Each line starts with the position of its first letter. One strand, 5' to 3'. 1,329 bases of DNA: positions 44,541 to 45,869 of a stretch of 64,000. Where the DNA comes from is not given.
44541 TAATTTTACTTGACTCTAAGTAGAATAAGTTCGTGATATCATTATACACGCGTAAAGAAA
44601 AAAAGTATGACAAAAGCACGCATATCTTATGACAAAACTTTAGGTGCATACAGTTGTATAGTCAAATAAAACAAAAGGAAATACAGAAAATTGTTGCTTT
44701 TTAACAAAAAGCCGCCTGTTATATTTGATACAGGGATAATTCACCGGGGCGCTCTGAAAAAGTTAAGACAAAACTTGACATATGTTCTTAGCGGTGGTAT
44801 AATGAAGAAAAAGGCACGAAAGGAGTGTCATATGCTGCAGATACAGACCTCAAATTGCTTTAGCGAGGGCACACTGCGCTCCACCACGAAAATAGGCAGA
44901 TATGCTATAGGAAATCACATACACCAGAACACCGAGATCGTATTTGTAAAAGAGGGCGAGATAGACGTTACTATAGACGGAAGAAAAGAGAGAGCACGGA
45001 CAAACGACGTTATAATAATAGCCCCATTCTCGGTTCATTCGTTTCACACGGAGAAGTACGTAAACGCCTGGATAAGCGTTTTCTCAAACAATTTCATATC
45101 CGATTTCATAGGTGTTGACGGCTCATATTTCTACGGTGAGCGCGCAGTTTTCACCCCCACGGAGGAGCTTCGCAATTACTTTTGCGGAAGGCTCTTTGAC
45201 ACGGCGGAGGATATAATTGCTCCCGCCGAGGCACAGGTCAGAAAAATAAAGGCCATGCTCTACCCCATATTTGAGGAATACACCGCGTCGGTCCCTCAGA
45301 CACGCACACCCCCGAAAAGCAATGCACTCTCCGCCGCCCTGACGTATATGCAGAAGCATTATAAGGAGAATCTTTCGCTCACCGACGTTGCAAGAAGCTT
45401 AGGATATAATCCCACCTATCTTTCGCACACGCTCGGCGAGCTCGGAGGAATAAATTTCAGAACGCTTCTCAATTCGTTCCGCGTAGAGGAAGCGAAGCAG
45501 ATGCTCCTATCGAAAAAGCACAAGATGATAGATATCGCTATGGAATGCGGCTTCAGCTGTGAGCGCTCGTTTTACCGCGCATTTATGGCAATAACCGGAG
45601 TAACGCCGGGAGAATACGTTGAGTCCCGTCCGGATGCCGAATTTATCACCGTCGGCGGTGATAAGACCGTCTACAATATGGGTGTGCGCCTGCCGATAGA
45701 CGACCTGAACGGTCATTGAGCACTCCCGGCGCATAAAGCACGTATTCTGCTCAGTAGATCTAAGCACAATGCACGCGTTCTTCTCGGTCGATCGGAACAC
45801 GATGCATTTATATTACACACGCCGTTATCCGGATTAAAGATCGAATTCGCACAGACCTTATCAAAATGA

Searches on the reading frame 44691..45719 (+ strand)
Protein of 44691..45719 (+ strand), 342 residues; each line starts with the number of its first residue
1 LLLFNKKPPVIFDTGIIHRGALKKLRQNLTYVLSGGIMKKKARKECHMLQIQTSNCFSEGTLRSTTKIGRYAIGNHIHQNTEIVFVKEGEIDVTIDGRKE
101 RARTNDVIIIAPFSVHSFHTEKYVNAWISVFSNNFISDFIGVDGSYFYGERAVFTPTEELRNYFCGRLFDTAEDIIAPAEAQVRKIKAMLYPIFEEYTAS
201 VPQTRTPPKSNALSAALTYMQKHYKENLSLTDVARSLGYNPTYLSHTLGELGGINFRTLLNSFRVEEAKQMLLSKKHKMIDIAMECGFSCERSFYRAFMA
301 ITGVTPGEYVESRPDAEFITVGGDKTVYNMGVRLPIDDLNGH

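Call 41: search_protein_families(library=pfam, proteins=[window:44691-45719:+], max_evalue=0.001)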
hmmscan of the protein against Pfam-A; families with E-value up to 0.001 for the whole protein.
window:44691-45719:+ (342 aa): 5 families
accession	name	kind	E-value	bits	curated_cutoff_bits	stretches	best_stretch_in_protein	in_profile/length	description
PF12833.13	HTH_18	-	1.4e-19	70.6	33.6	1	234-310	2-78/80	Helix-turn-helix domain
PF00165.29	HTH_AraC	-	6.8e-14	52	26.6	2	277-310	9-41/42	Bacterial regulatory helix-turn-helix proteins, AraC family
PF07883.17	Cupin_2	-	8.6e-10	38.6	27.2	1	69-121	8-59/70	Cupin domain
PF02311.25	AraC_binding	-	1.3e-06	28.6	21.1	1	71-122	14-65/135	AraC-like ligand binding domain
PF06249.18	EutQ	-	0.00068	19.9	21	0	81-128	96-143/152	Ethanolamine utilisation protein EutQ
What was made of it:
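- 44691..45719 (+): AraC-family regulator (cupin + HTH_18), divergent from giant 3. Call 41.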
